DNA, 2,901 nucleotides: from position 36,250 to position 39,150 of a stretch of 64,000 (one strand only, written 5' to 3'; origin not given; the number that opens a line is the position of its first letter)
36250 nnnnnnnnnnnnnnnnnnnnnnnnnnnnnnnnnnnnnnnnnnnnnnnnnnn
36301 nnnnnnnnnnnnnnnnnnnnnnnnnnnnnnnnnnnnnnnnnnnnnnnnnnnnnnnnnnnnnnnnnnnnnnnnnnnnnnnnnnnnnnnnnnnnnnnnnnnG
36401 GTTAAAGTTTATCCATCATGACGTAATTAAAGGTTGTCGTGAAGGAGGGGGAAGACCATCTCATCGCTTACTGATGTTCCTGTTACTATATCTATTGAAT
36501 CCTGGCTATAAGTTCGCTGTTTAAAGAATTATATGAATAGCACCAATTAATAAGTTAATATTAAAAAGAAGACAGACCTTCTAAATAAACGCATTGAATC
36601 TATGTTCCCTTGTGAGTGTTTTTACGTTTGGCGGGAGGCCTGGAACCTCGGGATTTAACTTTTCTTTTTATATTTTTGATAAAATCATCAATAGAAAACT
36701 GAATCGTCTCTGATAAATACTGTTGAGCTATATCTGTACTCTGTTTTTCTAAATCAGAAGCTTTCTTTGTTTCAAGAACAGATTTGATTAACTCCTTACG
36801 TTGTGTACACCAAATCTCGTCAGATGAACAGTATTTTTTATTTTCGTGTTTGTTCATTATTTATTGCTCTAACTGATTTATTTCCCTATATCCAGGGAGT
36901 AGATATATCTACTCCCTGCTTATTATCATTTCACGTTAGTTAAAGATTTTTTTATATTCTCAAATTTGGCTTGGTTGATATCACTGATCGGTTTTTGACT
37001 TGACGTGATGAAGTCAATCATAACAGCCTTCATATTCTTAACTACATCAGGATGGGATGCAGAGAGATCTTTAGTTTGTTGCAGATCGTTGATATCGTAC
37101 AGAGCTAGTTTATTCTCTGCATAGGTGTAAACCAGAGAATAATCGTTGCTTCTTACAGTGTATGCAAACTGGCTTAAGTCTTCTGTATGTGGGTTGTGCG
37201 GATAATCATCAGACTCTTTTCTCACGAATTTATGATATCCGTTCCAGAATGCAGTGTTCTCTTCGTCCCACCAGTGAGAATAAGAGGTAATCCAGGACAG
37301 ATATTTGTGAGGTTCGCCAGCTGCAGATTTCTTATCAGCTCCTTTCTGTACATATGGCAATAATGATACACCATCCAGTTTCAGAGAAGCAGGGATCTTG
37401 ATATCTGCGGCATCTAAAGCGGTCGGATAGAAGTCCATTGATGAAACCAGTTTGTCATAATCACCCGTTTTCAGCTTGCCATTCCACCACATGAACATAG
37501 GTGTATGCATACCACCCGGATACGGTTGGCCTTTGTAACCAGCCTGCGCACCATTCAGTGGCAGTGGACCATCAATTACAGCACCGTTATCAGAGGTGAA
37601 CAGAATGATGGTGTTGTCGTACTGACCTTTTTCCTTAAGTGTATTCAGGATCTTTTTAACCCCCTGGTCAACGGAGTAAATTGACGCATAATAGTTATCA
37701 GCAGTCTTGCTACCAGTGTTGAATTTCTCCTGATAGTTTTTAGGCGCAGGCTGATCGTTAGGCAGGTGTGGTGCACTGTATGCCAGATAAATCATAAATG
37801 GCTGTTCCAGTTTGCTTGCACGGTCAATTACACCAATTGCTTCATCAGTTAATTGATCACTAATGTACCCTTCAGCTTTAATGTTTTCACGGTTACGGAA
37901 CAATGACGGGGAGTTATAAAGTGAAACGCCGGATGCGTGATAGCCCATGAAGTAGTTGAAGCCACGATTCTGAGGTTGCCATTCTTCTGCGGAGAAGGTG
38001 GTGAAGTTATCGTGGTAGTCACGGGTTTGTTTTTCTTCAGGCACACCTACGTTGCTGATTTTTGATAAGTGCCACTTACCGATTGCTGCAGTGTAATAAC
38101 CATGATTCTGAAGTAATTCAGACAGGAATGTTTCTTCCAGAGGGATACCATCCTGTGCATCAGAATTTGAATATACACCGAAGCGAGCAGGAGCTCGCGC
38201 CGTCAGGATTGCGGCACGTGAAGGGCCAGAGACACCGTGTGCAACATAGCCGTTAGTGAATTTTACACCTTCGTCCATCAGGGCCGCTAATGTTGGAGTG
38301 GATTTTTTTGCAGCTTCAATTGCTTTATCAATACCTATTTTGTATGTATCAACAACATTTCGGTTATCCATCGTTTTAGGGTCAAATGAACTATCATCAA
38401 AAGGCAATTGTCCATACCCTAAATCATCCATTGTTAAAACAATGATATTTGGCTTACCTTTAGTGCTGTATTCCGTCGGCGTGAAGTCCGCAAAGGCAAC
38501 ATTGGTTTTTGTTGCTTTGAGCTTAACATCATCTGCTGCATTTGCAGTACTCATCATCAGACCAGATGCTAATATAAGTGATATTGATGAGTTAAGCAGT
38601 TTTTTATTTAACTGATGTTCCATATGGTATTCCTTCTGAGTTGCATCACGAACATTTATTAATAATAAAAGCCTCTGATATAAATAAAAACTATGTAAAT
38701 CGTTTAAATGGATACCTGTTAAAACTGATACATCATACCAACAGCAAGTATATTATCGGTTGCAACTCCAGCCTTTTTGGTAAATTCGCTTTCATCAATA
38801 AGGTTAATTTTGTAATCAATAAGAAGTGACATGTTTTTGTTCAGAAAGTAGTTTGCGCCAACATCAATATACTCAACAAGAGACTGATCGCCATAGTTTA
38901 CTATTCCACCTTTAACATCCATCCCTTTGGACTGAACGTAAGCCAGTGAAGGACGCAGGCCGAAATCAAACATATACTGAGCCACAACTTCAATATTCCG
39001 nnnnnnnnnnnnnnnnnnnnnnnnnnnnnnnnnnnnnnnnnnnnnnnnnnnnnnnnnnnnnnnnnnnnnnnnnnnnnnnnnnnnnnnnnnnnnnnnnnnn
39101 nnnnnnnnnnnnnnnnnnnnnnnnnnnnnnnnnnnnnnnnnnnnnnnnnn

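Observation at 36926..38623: Ser-type sulfatase without a linked maturase gene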

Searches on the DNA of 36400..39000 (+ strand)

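Call 5: search_dna_similar(query=window:36400-39000:+, collection=ecoli_genomes, mode=near, max_rows=15)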
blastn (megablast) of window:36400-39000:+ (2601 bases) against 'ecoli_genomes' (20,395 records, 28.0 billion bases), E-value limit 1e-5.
Records with a match: 144; places in all: 152; records where one place covers at least 80% of the query: 112.
Genomes with a match: 142 of 5426; with a place that covers at least 80% of the query: 111. Places per genome that has any: lowest 1, median 1, highest 3. On chromosomes: 128 places; on plasmids: 24.
Best place of each record, by identity: >=99% 108; 95-99% 24; 90-95% 9; 80-90% 3.
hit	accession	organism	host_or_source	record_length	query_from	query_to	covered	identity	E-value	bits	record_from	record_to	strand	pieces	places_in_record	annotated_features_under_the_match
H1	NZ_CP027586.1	Escherichia coli strain 2012EL-2448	Homo sapiens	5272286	1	2601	100%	99.9%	0e+0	4793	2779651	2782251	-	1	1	sulfatase family protein | porin | hypothetical protein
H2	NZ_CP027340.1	Escherichia coli strain 2015C-3121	Homo sapiens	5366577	1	2601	100%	99.9%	0e+0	4793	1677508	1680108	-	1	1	sulfatase family protein | porin | hypothetical protein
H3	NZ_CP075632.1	Escherichia coli strain 2018-166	Homo sapiens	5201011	1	2601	100%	99.9%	0e+0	4793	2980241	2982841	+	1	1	sulfatase family protein | porin | hypothetical protein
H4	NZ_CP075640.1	Escherichia coli strain S19-141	Homo sapiens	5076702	1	2601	100%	99.9%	0e+0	4793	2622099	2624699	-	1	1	sulfatase family protein | porin | hypothetical protein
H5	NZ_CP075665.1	Escherichia coli strain STEC2018-553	Homo sapiens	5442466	1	2601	100%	99.9%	0e+0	4793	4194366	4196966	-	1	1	sulfatase family protein | porin | hypothetical protein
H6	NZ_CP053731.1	Escherichia coli strain CP55_Sichuan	pig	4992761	1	2601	100%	99.9%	0e+0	4793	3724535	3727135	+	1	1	sulfatase family protein | porin | hypothetical protein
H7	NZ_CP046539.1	Escherichia coli strain FHI_NMBU_10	Homo sapiens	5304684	1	2601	100%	99.9%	0e+0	4793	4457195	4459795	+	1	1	sulfatase family protein | porin | hypothetical protein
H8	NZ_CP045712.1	Escherichia coli strain FHI_NMBU_11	Homo sapiens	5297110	1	2601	100%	99.9%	0e+0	4793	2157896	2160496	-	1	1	sulfatase family protein | porin | hypothetical protein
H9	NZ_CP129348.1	Escherichia coli strain STEC435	Homo sapiens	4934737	1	2601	100%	99.9%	0e+0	4793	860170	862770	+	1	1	sulfatase family protein | porin | hypothetical protein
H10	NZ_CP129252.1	Escherichia coli strain STEC1585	Homo sapiens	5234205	1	2601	100%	99.9%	0e+0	4793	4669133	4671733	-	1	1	sulfatase family protein | porin | hypothetical protein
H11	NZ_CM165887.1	Escherichia coli strain N51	Homo sapiens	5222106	1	2601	100%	99.9%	0e+0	4793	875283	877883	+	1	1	sulfatase family protein | porin | hypothetical protein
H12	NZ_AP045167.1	Escherichia coli strain JNEC-KY171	Homo sapiens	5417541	1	2601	100%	99.9%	0e+0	4793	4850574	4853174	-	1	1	sulfatase family protein | porin | hypothetical protein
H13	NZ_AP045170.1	Escherichia coli strain JNEC-KY174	Homo sapiens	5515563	1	2601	100%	99.9%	0e+0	4793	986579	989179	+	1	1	sulfatase family protein | porin | hypothetical protein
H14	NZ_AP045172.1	Escherichia coli strain JNEC-KY176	Homo sapiens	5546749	1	2601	100%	99.9%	0e+0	4793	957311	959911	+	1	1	sulfatase family protein | porin | hypothetical protein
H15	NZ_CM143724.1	Escherichia coli strain CFIAFB20190167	food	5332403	1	2601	100%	99.9%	0e+0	4793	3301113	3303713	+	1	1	sulfatase family protein | porin | hypothetical protein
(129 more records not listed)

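Call 6: get_annotated_region(hit=H1, flank=20000)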
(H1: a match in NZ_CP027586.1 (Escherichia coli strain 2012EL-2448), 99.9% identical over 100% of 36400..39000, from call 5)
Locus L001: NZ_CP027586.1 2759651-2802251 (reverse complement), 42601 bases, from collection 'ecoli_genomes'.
description: Escherichia coli strain 2012EL-2448 chromosome, complete genome
organism: Escherichia coli strain 2012EL-2448 (NCBI taxid 562)
replicon: chromosome; assembly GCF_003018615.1
host: Homo sapiens; source: stool; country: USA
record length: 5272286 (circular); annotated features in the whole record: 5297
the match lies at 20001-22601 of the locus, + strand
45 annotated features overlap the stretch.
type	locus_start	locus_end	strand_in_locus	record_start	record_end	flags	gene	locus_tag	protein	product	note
CDS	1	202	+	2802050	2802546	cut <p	-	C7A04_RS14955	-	GA-like domain-containing protein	frameshifted; incomplete; partial in the middle of a contig; missing C-terminus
CDS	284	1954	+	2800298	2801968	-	-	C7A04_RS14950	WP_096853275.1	GA-like domain-containing protein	-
CDS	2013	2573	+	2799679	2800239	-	-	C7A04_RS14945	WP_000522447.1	hypothetical protein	-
CDS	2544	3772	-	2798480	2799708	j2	-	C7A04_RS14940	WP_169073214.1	IS3 family transposase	programmed frameshift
CDS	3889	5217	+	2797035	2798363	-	-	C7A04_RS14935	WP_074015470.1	calcium-binding protein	-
CDS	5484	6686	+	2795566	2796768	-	-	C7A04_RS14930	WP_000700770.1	YadA-like family protein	-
CDS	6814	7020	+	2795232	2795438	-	-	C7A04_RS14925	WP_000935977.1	hypothetical protein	-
CDS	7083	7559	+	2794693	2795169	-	-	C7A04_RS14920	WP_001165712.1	hypothetical protein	-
CDS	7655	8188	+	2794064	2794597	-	-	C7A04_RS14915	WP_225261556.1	helix-turn-helix transcriptional regulator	-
CDS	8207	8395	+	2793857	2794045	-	-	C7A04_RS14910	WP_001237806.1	YqaE/Pmp3 family membrane protein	-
CDS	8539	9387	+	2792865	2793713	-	mscS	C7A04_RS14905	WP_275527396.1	small-conductance mechanosensitive channel MscS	-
CDS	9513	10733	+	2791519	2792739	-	-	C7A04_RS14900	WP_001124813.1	phosphoadenosine phosphosulfate reductase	-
CDS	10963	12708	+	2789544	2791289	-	-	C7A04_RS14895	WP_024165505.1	3'-5' exonuclease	-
CDS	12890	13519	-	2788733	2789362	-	-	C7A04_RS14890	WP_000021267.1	IbrB-like domain-containing protein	-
CDS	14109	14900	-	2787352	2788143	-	-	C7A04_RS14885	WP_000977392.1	DUF4198 domain-containing protein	-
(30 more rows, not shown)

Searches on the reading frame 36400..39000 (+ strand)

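Call 56: search_protein_families(library=ncbifam, proteins=[L001:22320-23456:-], max_evalue=0.00001)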
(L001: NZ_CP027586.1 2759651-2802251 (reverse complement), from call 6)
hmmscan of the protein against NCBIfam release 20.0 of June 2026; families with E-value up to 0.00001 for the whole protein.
L001:22320-23456:- (378 aa): 3 families
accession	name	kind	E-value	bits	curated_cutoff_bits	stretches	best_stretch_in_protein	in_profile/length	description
NF007841.0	PRK10554.1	subfamily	3e-132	441.1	484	1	7-378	5-368/368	porin OmpC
NF007544.0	PRK10159.1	equivalog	9.4e-126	419.6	599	1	9-378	7-351/351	phosphoporin PhoE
NF007446.0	PRK10002.1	equivalog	6.4e-123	410.6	583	1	7-378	6-362/362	porin OmpF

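Call 61: find_homologous_proteins(query=L001:22320-23456:-, max_evalue=1e-30)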
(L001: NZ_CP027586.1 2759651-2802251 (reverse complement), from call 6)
Query L001:22320-23456:- (378 aa): 6059 proteins with E <= 1e-30 among 8000 candidates; the best 120 are listed.
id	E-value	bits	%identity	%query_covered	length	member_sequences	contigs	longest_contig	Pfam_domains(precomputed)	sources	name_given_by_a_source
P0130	1.0e-250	849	99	100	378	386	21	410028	PF00267.28,PF13609.13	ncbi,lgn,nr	ncbi:porin [Escherichia coli]|nr:porin [Escherichia coli] EEW0864994.1 porin [Escherichia coli] EEY1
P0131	1.5e-245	832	100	98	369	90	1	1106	PF00267.28,PF13609.13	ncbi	ncbi:TPA: porin, partial [Escherichia coli]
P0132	6.7e-158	544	66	100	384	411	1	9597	PF00267.28,PF13609.13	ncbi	ncbi:TPA: porin OmpC [Escherichia coli]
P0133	1.4e-154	533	64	100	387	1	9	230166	PF00267.28,PF13609.13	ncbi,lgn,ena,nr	ncbi:porin OmpC [Escherichia coli]|nr:porin OmpC [Escherichia coli] EFI6734537.1 porin OmpC [Escheri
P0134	1.5e-154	533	64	100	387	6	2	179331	PF00267.28,PF13609.13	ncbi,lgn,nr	ncbi:TPA: porin OmpC [Escherichia coli]|nr:porin OmpC [Escherichia coli] HBB9796789.1 porin OmpC [Es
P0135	3.0e-153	528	66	100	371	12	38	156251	PF00267.28,PF13609.13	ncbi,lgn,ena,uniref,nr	ncbi:TPA: porin OmpC [Escherichia coli]|uniref:porin OmpC n=1 Tax=Escherichia coli TaxID=562 RepID=U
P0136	1.0e-152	527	64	100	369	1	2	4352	PF00267.28,PF13609.13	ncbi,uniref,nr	ncbi:outer membrane porin protein LC [Citrobacter farmeri]|uniref:porin OmpC n=1 Tax=Citrobacter far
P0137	1.1e-152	526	66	94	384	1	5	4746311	PF00267.28,PF13609.13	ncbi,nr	ncbi:porin OmpC [Escherichia coli]|nr:porin OmpC [Escherichia coli] MWN28005.1 porin OmpC [Escherich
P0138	5.5e-152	524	63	100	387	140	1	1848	PF00267.28,PF13609.13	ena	-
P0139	1.0e-151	523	53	100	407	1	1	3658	PF00267.28,PF13609.13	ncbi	-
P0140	3.2e-151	522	64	100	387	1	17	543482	PF00267.28,PF13609.13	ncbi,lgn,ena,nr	ncbi:TPA: porin OmpC [Escherichia coli]|nr:porin OmpC [Escherichia coli] EFL0223225.1 porin OmpC [Es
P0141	4.0e-151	521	62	100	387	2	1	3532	PF00267.28,PF13609.13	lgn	-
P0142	6.1e-149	514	99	62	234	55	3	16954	PF00267.28,PF13609.13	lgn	-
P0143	2.0e-148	512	63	97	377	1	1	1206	PF00267.28,PF13609.13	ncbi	ncbi:porin, partial [Escherichia coli]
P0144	4.2e-147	508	65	92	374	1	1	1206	PF00267.28,PF13609.13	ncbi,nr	ncbi:porin, partial [Escherichia coli]|nr:porin [Escherichia coli]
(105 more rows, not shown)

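Call 62: find_encoding_contigs(protein=P0133, flank=6000, max_places=2)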
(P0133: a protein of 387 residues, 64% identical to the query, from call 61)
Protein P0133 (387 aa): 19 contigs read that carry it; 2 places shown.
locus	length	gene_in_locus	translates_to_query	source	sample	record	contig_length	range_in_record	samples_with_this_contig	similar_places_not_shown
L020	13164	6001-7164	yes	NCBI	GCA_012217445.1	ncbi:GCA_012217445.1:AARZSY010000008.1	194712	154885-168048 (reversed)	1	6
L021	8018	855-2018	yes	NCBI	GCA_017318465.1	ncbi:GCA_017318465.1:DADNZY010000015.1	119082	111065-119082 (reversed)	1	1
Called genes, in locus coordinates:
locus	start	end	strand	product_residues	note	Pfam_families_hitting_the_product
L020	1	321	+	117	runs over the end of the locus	PF05354:Phage_attach, PF13856:Gifsy-2 (faint)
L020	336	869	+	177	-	PF06763:Minor_tail_Z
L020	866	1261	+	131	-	PF06141:Phage_tail_U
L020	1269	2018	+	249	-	PF08813:Phage_tail_3 (faint), PF16461:Phage_TTP_12, PF02368:Big_2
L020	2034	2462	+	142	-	PF06894:Phage_TAC_2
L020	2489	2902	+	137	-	PF06223:Phage_tail_T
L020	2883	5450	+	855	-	PF06791:TMP_2, PF09718:Tape_meas_lam_C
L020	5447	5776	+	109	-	PF05939:Phage_min_tail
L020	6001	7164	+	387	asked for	PF13609:Porin_4, PF00267:Porin_1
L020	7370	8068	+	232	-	PF05100:Phage_tail_L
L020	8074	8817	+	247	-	PF14464:Prok-JAB, PF00877:NLPC_P60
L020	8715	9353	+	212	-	PF06805:Lambda_tail_I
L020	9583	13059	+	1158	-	PF24801:FNIII-A_GpJ, PF13550:Phage-tail_3, PF24421:Ig_J, PF24489:Ig_J_second, PF09327:Phage_Tail_Tip, PF12421:Ig_GpJ_C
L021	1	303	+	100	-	?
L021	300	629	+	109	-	PF05939:Phage_min_tail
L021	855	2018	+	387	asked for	PF13609:Porin_4, PF00267:Porin_1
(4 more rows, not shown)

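Call 63: find_encoding_contigs(protein=P0135, flank=6000, max_places=2)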
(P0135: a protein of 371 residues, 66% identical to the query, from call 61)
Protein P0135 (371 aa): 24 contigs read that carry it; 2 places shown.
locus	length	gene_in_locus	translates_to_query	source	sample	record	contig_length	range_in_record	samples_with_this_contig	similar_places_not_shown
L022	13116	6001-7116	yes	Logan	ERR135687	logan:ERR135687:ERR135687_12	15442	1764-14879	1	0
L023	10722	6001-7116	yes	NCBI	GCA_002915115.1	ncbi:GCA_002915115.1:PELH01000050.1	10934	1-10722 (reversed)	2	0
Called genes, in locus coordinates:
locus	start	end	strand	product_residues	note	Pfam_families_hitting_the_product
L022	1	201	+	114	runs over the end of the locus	PF11367:Tail_completion_gp17 (weak)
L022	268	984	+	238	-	PF06199:Phage_tail_2 (weak), PF07679:I-set, PF13895:Ig_2, PF13927:Ig_3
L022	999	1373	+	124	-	PF06222:Phage_TAC_1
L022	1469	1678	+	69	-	PF06223:Phage_tail_T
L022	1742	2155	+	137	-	-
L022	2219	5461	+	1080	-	PF20155:TMP_3, PF06120:Phage_HK97_TLTM, PF09718:Tape_meas_lam_C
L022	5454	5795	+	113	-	PF05939:Phage_min_tail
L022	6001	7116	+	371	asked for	PF13609:Porin_4, PF00267:Porin_1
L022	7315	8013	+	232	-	PF05100:Phage_tail_L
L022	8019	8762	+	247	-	PF14464:Prok-JAB, PF00877:NLPC_P60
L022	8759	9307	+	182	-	PF06805:Lambda_tail_I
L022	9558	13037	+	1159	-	PF24801:FNIII-A_GpJ, PF13550:Phage-tail_3, PF24421:Ig_J, PF07495:Y_Y_Y (weak), PF24489:Ig_J_second, PF09327:Phage_Tail_Tip, PF12421:Ig_GpJ_C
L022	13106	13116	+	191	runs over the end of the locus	?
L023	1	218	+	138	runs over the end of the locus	PF11367:Tail_completion_gp17 (weak)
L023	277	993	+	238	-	PF16460:Phage_TTP_11 (faint), PF06199:Phage_tail_2 (weak), PF07679:I-set (weak), PF13895:Ig_2 (weak), PF13927:Ig_3 (weak)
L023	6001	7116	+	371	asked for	PF13609:Porin_4, PF00267:Porin_1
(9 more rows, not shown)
